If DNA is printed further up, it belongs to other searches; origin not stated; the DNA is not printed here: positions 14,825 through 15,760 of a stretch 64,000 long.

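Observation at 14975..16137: Two-gene cassette: nucleoside 2-deoxyribosyltransferase-like enzyme translationally coupled to a multi-TM protein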

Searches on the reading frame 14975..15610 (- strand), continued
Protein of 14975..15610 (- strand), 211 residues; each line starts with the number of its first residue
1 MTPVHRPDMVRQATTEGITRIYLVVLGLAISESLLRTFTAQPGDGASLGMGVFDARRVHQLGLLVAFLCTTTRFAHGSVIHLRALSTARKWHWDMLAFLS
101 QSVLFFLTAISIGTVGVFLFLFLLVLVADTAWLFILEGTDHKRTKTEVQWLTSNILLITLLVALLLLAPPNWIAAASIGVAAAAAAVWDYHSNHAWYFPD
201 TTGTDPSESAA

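Call 55: find_encoding_contigs(protein=P0126, flank=8000, max_places=3)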
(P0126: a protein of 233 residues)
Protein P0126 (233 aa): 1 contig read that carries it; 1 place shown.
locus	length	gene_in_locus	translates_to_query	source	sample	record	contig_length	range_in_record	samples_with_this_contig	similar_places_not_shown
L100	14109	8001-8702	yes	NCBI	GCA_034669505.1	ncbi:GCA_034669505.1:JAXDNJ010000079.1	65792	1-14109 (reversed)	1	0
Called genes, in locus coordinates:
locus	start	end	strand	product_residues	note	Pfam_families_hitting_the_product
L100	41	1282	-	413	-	PF00696:AA_kinase, PF01842:ACT, PF22468:ACT_9, PF13840:ACT_7, PF22468:ACT_9, PF01842:ACT (weak)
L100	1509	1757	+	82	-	PF01165:Ribosomal_S21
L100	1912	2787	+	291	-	-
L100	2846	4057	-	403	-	PF12894:ANAPC4_WD40 (faint), PF22494:choice_anch_I (faint), PF25174:Beta-prop_THOC3 (faint), PF10282:Lactonase (faint), PF23414:Beta-prop_EML_2 (faint)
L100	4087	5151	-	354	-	PF01180:DHO_dh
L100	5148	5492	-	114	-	PF06108:DUF952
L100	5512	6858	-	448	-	PF04389:Peptidase_M28, PF01546:Peptidase_M20, PF07687:M20_dimer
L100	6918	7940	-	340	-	PF08240:ADH_N, PF00107:ADH_zinc_N, PF13602:ADH_zinc_N_2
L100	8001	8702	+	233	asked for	-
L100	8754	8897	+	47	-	-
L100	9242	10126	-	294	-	-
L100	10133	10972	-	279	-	PF07505:DUF5131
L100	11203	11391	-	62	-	-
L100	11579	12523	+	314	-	PF12760:Zn_ribbon_IS1595, PF12762:DDE_Tnp_IS1595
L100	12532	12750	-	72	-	-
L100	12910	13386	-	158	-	-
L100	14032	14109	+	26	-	?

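Call 59: find_encoding_contigs(protein=P0355, flank=8000, max_places=2)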
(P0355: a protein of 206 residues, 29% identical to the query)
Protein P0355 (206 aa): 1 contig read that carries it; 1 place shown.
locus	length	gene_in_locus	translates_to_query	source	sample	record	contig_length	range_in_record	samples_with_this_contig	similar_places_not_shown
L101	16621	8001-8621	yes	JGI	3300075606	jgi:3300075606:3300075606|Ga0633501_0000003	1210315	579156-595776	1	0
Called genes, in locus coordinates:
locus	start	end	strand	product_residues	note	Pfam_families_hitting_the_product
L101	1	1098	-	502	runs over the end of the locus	PF00221:Lyase_aromatic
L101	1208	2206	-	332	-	PF10028:DUF2270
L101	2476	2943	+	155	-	PF00383:dCMP_cyt_deam_1, PF14437:MafB19-deam, PF14439:Bd3614-deam (weak)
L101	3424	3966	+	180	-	-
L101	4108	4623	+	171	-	PF02325:CCB3_YggT (weak)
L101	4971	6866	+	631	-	PF05496:RuvB_N (faint), PF13177:DNA_pol3_delta2, PF13191:AAA_16 (weak), PF07728:AAA_5 (faint), PF13604:AAA_30 (weak), PF00004:AAA, PF22608:DNAX_ATPase_lid, PF12169:DNA_pol3_gamma3, +1 more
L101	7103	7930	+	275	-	PF00590:TP_methylase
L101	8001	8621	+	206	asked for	-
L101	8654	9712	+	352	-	-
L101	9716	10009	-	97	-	PF26604:CBU_0592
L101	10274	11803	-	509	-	PF07719:TPR_2 (faint), PF13181:TPR_8 (faint), PF00515:TPR_1 (faint), PF13424:TPR_12 (weak), PF02954:HTH_8 (faint)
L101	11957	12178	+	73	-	-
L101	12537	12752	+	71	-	-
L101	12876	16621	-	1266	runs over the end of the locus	PF00069:Pkinase, PF07714:PK_Tyr_Ser-Thr, PF00069:Pkinase, PF03109:ABC1 (weak), PF13191:AAA_16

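Call 61: predict_structure(alignment_id=A2)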
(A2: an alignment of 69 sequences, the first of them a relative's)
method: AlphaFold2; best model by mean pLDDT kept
length: 211 residues; sequences in the alignment: 69
mean_pLDDT: 92.5   pTM: 0.89
mean pLDDT of the five models: 92.5, 92.4, 92.1, 91.7, 91.2
residues with pLDDT >= 90: 174; 70-90: 24; 50-70: 11; < 50: 2
segments of 3 or more residues with pLDDT < 50: none
pLDDT, mean of each block of 10 residues (from residue 1): 75 93 97 96 88 96 98 96 85 92 98 98 98 91 93 98 98 98 98 95 63 49
secondary structure, 60 per line:
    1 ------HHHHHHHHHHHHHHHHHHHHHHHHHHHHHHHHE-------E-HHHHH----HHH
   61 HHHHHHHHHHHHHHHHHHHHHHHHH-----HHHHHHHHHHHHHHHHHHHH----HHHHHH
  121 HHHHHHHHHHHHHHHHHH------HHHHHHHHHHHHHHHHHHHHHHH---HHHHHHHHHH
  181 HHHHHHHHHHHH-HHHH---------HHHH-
elements in order: H7-38 H49-53 H58-85 H91-110 H115-138 H145-167 H171-192 H194-197 H207-210

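Call 63: fold_search(model_id=the predicted structure, library=pdb)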
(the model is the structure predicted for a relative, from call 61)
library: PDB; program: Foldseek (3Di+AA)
matches with E <= 10: 549; with E <= 0.001: 0
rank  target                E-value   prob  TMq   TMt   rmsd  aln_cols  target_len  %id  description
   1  8ce1_C                5.1e-02  0.57  0.23  0.21  21.1       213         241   17  Cytochrome c maturation complex CcmABCD (released 2023-09-06)
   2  5vre_A                3.1e-01  0.93  0.45  0.48   6.3       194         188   14  Crystal structure of a lysosomal potassium-selective channel TMEM175 homolog from Chamaesiphon Minutus (released 2017-07-19)
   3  7xge_A                3.5e-01  0.51  0.24  0.28  19.0       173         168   10  Crystal structure of MCL-1 in complex with computationally designed inhibitor protein (released 2022-07-20)
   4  7ykd_A                3.5e-01  0.44  0.30  0.25  17.5       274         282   14  Cryo-EM structure of the human chemerin receptor 1 complex with the C-terminal nonapeptide of chemerin (released 2023-04-19)
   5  7xgf_A                5.6e-01  0.41  0.24  0.30  18.8       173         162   12  Crystal structure of BCL-xL in complex with computationally designed inhibitor protein (released 2022-07-20)
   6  8xor_R                6.1e-01  0.23  0.26  0.20  14.8       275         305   11  Cryo-EM structure of the tethered agonist-bound human PAR1-Gq complex (released 2024-09-18)
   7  6z0c_A                6.1e-01  0.18  0.20  0.21  22.9       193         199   13  Structure of in silico modelled artificial Maquette-3 protein (released 2021-03-17)
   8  9bud_R                6.1e-01  0.15  0.22  0.16  20.4       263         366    9  Human calcitonin Receptor in complex with Gs and cagrilintide in the CT-like conformation (released 2025-04-23)
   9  8oyx_A                7.3e-01  0.75  0.43  0.40  14.8       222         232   15  De novo designed soluble GPCR-like fold GLF_18 (released 2023-10-18)
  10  7vvl_R                7.3e-01  0.21  0.27  0.20  21.9       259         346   10  PTH-bound human PTH1R in complex with Gs (class2) (released 2022-08-03)
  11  6w2y_A                7.7e-01  0.51  0.34  0.14  15.0       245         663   11  CryoEM Structure of GABAB1b Homodimer (released 2020-07-01)
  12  4or2_A                8.0e-01  0.66  0.43  0.30   7.6       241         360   11  Human class C G protein-coupled metabotropic glutamate receptor 1 in complex with a negative allosteric modulator (released 2014-03-19)
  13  9k3l_R                8.0e-01  0.30  0.32  0.29  15.0       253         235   14  Cryo-EM structure of the unliganded human melanocortin receptor 2 (MC2R)-Gs complex (released 2025-08-06)
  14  7oqz_A                8.4e-01  0.51  0.38  0.35   9.7       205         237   12  Cryo-EM structure of human TMEM45A (released 2021-06-16)
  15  7xge_G                8.4e-01  0.38  0.25  0.30  18.3       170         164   10  Crystal structure of MCL-1 in complex with computationally designed inhibitor protein (released 2022-07-20)
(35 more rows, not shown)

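Call 68: find_related_loci(query=A3, collection=viral_contigs, flank=8000)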
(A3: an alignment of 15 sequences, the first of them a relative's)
Query A3 (211 aa) in viral_contigs; peptide patterns used: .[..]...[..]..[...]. (x = any residue, [..] = any of these).
64 stretches matched a pattern, but none encodes a relative of the query by tblastn (E <= 1e-3).

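Call 69: search_dna_similar(query=P0001, collection=plasmids, mode=protein, max_evalue=0.001)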
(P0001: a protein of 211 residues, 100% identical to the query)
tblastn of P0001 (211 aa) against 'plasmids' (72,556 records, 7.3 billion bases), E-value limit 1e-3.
No match.

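Call 70: search_dna_similar(query=P0001, collection=phages, mode=protein, max_evalue=0.001)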
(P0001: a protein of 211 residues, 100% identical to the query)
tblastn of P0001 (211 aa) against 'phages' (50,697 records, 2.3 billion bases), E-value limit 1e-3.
No match.

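Call 71: search_dna_similar(query=P0302, collection=phages, mode=protein, max_evalue=0.001)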
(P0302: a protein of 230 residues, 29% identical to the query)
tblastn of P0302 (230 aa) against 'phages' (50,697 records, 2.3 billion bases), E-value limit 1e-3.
No match.

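Call 72: search_dna_similar(query=P0302, collection=plasmids, mode=protein, max_evalue=0.001)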
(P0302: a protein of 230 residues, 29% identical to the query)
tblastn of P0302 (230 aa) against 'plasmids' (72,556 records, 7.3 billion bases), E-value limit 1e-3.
No match.

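Call 73: find_encoding_contigs(protein=P0127, flank=8000, max_places=3)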
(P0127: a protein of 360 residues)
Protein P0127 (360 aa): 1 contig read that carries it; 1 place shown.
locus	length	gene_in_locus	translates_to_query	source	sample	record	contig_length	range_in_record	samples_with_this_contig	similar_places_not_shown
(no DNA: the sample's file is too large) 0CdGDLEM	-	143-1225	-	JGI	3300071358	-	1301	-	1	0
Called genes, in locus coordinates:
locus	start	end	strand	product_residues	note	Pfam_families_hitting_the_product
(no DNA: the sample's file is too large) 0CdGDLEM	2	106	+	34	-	?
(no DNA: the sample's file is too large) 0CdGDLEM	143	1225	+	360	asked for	PF15891:Nuc_deoxyri_tr2, PF05014:Nuc_deoxyrib_tr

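Call 74: find_encoding_contigs(protein=P0161, flank=8000, max_places=3)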
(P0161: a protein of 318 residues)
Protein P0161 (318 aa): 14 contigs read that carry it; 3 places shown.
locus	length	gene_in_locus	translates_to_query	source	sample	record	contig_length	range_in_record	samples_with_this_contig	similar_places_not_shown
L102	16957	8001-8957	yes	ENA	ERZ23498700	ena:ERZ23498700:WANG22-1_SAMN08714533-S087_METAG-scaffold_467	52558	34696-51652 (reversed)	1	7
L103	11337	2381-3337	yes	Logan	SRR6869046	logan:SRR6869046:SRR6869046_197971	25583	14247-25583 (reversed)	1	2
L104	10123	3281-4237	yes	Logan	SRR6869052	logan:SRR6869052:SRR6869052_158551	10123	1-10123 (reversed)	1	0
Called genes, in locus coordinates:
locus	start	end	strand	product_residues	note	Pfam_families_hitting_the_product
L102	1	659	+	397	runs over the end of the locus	PF00589:Phage_integrase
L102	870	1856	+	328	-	PF18144:SMODS (weak)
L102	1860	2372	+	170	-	PF18138:bacHORMA_1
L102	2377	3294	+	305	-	PF00004:AAA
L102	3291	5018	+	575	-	PF18145:SAVED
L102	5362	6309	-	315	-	PF10134:RPA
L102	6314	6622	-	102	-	PF09274:ParG (weak)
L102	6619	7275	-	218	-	PF01656:CbiA, PF02374:ArsA_ATPase (faint), PF06564:CBP_BcsQ (faint), PF07015:VirC1 (faint), PF09140:MipZ (weak), PF10609:ParA, PF13614:AAA_31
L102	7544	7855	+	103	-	-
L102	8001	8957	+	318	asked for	PF24963:DUF7768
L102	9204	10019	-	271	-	PF01170:UPF0020 (faint), PF01555:N6_N4_Mtase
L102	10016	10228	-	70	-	-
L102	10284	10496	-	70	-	-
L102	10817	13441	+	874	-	PF08751:TrwC, PF13245:AAA_19, PF13604:AAA_30, PF01443:Viral_helicase1 (faint), PF22232:TraI_hel_assoc_N, PF13538:UvrD_C_2 (weak)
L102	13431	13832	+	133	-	-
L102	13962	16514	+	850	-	PF02384:N6_Mtase (faint), PF07669:Eco57I, PF17728:BsuBI_PstI_RE_N, PF06616:BsuBI_PstI_RE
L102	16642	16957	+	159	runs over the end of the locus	PF00023:Ank (faint), PF12796:Ank_2, PF13606:Ank_3 (faint), PF13857:Ank_5 (faint), PF13637:Ank_4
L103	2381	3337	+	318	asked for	PF24963:DUF7768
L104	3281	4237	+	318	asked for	PF24963:DUF7768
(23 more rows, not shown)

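Call 75: find_encoding_contigs(protein=P0203, flank=8000, max_places=3)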
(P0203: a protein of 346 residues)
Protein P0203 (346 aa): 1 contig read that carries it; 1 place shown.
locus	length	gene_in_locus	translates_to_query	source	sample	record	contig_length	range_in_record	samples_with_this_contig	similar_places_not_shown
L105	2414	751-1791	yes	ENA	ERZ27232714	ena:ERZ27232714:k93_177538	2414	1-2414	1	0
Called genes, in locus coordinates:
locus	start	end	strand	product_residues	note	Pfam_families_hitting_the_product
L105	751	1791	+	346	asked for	PF09152:DUF1937 (weak), PF14359:DUF4406, PF24963:DUF7768 (weak)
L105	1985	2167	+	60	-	-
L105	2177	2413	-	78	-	?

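Call 91: predict_structure(alignment_id=A5)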
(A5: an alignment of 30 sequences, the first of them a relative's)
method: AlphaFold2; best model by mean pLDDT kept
length: 561 residues; sequences in the alignment: 30
mean_pLDDT: 65.9   pTM: 0.49
mean pLDDT of the five models: 65.9, 65.4, 64.6, 64.2, 63.7
residues with pLDDT >= 90: 120; 70-90: 153; 50-70: 107; < 50: 181
segments of 3 or more residues with pLDDT < 50: 206-222, 251-260, 281-289, 340-344, 346-348, 374-440, 498-561
pLDDT, mean of each block of 10 residues (from residue 1): 77 90 95 83 97 94 88 83 91 97 97 97 90 73 92 96 87 97 96 80 51 38 62 82 72 34 52 55 41 71 58 66 70 58 47 60 66 40 39 41 46 43 37 39 74 78 75 77 77 57 34 32 31 29 32 32 43
secondary structure, 60 per line:
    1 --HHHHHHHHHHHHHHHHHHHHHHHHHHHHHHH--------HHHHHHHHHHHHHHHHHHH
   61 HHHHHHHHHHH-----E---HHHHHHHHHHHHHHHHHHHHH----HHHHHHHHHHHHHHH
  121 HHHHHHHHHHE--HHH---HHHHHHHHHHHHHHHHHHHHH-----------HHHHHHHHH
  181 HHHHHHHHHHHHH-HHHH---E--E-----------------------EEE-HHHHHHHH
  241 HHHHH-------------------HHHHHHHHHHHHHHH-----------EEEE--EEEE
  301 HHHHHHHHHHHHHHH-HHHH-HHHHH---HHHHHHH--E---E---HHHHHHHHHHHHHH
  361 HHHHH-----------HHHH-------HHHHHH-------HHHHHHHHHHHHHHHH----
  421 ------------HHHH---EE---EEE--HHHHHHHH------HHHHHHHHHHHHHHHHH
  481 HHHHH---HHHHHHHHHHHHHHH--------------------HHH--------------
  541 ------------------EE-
elements in order: H3-33 H42-71 H81-101 H106-130 H140-160 H172-193 H195-198 E229-231 H233-245 H265-279 E291-294 E297-300 H301-315 H317-320 H322-326 H330-336 H347-365 H377-380 H388-393 H401-416 H433-436 E445-447 H450-457 H464-485 H489-503

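Call 93: fold_search(model_id=the predicted structure, library=pdb)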
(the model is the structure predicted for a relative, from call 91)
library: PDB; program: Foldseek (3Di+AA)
matches with E <= 10: 291; with E <= 0.001: 9
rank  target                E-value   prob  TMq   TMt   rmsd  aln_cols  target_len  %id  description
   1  7u91_A                3.0e-04  1.00  0.17  0.25  15.2       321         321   16  Crystal structure of queuine salvage enzyme DUF2419, in complex with queuosine-5'-monophosphate (released 2022-12-21)
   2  7uk3                  3.6e-04  1.00  0.17  0.26  14.9       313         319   14  Crystal structure of queuine salvage enzyme DUF2419, wild-type (non-His6x tagged) (released 2022-12-21)
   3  7u07_B                3.6e-04  1.00  0.17  0.25  14.9       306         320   17  Crystal structure of queuine salvage enzyme DUF2419, apo form (released 2022-12-21)
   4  7ulc_B                6.2e-04  1.00  0.17  0.25  15.0       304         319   16  Crystal structure of queuine salvage enzyme DUF2419 mutant D231N, in complex with queuosine-5'-monophosphate (released 2022-12-21)
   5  7u1o_B                6.2e-04  1.00  0.17  0.25  14.9       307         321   16  Crystal structure of queuine salvage enzyme DUF2419 complexed with queuosine (released 2022-12-21)
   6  7u5a_A                6.2e-04  1.00  0.16  0.24  14.9       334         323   16  Crystal structure of queuine salvage enzyme DUF2419 mutant K199C, complexed with queuosine (released 2022-12-21)
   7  7u07_A                7.6e-04  1.00  0.16  0.24  15.4       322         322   16  Crystal structure of queuine salvage enzyme DUF2419, apo form (released 2022-12-21)
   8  7u5a_B                8.6e-04  1.00  0.18  0.27  14.4       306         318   16  Crystal structure of queuine salvage enzyme DUF2419 mutant K199C, complexed with queuosine (released 2022-12-21)
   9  7ulc_A                9.4e-04  1.00  0.17  0.26  15.0       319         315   16  Crystal structure of queuine salvage enzyme DUF2419 mutant D231N, in complex with queuosine-5'-monophosphate (released 2022-12-21)
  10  7ugk_A                1.3e-03  1.00  0.21  0.29  14.9       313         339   16  Crystal structure of the human queuine salvage enzyme DUF2419, wild-type apo form (released 2022-12-21)
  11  6igk_A                1.7e-01  0.12  0.11  0.12  27.4       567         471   13  Crystal Structure of human ETB receptor in complex with Endothelin-3 (released 2018-11-21)
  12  4ntj                  4.6e-01  0.11  0.13  0.17  28.6       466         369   10  Structure of the human P2Y12 receptor in complex with an antithrombotic drug (released 2014-03-26)
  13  9g95_A                5.9e-01  0.10  0.12  0.15  24.2       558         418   10  Lipid III flippase WzxE with NB10 nanobody in outward-facing conformation at 2.7552 A (released 2025-01-22)
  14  7fee                  8.0e-01  0.08  0.12  0.14  30.2       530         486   12  Crystal structure of the allosteric modulator ZCZ011 binding to CP55940-bound cannabinoid receptor 1 (released 2022-06-15)
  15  7lf6_A                9.0e-01  0.21  0.21  0.27  25.9       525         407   13  Structure of lysosomal membrane protein (released 2022-01-26)
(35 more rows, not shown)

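Call 97: search_protein_families(library=phrogs, proteins=[P0001, P0161, P0203, P0127, P0268, P0322, P0302, P0237, P0195], max_evalue=0.001)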
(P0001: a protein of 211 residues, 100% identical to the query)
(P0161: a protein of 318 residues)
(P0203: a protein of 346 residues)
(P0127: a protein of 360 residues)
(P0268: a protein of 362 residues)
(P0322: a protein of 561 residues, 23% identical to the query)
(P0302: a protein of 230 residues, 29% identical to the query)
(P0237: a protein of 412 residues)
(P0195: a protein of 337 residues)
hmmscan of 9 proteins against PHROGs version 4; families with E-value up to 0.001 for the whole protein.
P0001 (211 aa): 0 families

P0161 (318 aa): 2 families
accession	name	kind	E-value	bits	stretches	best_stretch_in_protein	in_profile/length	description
phrog_24212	-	unknown function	2.5e-23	83.6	1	200-306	91-201/204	-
phrog_355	-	DNA, RNA and nucleotide metabolism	2.7e-21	77.1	1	201-309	72-177/249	nucleoside 2-deoxyribosyltransferase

P0203 (346 aa): 3 families
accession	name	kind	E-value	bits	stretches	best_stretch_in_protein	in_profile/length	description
phrog_355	-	DNA, RNA and nucleotide metabolism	1.1e-23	85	1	217-335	59-173/249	nucleoside 2-deoxyribosyltransferase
phrog_5781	-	unknown function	3.2e-06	27.8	1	265-333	32-98/220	-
phrog_15484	-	other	5.1e-05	24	1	225-333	144-244/253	hydrolase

P0127 (360 aa): 2 families
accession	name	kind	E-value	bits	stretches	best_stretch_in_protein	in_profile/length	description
phrog_7995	-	DNA, RNA and nucleotide metabolism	8.1e-09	36.2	1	208-330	17-151/336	nucleoside deoxyribosyltransferase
phrog_1817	-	DNA, RNA and nucleotide metabolism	1.1e-05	26.1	1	210-302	4-101/192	nucleoside 2-deoxyribosyltransferase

P0268 (362 aa): 1 family
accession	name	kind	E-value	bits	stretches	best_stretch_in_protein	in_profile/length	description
phrog_7995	-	DNA, RNA and nucleotide metabolism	7.1e-05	23.2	1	278-327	88-138/336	nucleoside deoxyribosyltransferase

P0322 (561 aa): 0 families

P0302 (230 aa): 0 families

P0237 (412 aa): 1 family
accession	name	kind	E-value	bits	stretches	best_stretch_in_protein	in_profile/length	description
phrog_355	-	DNA, RNA and nucleotide metabolism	2.4e-11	44.6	1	297-408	72-179/249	nucleoside 2-deoxyribosyltransferase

P0195 (337 aa): 2 families
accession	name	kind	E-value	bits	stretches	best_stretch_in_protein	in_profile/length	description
phrog_355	-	DNA, RNA and nucleotide metabolism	4.6e-19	69.8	1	225-332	72-175/249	nucleoside 2-deoxyribosyltransferase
phrog_5781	-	unknown function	5.6e-06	27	1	257-322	31-92/220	-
